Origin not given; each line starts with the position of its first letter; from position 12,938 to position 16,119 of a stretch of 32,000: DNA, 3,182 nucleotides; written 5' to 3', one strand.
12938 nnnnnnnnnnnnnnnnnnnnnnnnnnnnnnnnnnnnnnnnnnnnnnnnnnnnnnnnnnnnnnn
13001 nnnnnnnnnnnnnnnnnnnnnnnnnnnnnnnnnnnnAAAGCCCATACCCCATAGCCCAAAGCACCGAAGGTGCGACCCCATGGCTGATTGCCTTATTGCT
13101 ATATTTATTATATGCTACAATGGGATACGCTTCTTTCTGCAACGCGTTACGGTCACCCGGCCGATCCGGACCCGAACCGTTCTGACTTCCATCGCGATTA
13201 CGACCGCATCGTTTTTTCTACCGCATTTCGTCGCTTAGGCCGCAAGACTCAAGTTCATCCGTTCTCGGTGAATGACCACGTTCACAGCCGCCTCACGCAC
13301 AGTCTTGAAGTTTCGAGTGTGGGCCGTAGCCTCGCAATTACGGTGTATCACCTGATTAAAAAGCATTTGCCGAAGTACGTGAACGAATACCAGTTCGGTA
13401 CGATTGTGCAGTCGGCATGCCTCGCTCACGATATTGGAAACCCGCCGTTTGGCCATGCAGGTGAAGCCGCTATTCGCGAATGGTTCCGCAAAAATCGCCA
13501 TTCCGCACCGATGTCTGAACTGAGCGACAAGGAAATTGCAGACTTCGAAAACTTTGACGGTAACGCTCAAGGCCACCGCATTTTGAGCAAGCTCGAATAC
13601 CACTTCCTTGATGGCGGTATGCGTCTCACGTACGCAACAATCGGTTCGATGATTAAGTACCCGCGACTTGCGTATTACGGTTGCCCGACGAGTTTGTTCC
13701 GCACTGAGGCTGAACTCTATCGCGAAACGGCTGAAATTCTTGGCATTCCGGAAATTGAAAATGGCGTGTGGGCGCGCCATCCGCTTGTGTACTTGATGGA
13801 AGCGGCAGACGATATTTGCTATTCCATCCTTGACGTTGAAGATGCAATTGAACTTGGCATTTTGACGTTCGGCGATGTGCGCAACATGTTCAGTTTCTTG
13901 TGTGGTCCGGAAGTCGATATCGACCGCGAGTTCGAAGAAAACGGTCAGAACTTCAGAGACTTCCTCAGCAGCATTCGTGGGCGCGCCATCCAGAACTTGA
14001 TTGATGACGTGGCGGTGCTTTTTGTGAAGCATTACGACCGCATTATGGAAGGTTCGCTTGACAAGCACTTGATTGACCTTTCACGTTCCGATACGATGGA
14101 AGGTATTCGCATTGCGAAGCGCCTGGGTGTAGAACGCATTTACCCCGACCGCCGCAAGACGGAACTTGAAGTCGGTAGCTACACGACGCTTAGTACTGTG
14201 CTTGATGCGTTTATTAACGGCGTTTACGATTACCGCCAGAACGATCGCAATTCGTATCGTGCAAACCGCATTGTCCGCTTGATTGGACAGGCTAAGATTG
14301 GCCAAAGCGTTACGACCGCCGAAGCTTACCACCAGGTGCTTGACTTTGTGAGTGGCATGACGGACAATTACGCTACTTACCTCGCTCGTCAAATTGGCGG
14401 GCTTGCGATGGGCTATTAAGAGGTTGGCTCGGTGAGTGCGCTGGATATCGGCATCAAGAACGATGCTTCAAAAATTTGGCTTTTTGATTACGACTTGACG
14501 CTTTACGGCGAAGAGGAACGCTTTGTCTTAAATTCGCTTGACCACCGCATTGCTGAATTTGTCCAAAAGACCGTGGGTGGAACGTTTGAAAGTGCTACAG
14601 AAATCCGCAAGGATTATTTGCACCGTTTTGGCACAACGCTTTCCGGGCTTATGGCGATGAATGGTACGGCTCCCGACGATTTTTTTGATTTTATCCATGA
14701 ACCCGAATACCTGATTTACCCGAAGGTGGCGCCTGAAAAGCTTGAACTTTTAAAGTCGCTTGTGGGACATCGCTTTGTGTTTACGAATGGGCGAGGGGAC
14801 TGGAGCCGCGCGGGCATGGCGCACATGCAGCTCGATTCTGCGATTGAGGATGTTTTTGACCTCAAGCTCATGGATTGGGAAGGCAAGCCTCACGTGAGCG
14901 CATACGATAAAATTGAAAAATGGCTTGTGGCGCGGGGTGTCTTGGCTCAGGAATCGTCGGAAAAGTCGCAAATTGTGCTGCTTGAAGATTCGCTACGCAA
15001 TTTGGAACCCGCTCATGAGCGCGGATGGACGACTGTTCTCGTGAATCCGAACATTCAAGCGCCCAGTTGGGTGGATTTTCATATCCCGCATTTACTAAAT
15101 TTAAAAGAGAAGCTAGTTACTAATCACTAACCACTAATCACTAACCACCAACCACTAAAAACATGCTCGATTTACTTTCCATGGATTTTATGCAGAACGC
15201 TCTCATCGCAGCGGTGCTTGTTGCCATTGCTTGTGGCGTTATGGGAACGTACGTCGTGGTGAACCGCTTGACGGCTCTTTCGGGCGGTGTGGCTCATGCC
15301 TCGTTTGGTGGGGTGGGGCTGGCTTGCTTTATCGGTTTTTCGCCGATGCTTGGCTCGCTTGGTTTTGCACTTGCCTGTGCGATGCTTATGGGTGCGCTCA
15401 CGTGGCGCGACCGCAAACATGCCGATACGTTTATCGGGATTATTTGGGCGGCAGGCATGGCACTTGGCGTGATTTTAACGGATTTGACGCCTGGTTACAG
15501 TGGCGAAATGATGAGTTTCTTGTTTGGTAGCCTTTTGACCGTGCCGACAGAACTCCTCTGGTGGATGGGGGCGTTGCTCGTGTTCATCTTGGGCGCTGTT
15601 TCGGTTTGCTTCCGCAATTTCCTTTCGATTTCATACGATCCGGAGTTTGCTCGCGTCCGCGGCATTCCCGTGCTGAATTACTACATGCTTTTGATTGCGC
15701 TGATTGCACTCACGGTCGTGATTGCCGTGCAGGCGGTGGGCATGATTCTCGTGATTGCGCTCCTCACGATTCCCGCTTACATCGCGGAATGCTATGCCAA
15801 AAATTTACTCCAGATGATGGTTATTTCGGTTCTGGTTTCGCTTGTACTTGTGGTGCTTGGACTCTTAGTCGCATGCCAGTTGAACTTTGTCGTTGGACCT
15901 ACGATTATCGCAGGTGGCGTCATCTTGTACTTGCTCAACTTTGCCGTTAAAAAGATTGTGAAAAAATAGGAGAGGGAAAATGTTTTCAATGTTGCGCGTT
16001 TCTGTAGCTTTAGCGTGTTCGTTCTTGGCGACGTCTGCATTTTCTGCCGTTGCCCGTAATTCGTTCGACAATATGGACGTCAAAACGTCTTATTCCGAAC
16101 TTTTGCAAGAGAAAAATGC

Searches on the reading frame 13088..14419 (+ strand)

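Call 8: search_protein_families(library=pfam, proteins=[window:13088-14419:+], max_evalue=0.001)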
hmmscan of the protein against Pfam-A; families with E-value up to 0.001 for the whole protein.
window:13088-14419:+ (443 aa): 1 family
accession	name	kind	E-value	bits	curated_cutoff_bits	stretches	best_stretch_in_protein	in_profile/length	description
PF01966.28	HD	-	2.8e-07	31.3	22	1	68-173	1-86/116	HD domain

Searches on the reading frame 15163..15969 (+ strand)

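Call 8: search_protein_families(library=pfam, proteins=[window:15163-15969:+], max_evalue=0.001)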
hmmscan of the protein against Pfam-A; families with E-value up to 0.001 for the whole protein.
window:15163-15969:+ (268 aa): 2 families
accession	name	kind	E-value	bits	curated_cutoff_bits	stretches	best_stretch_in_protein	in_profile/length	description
PF00950.22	ABC-3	-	2.9e-66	224.1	20.1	1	7-262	2-257/258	ABC 3 transport family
PF01032.23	FecCD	-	0.0005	19.7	26.5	1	14-240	46-285/311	FecCD transport family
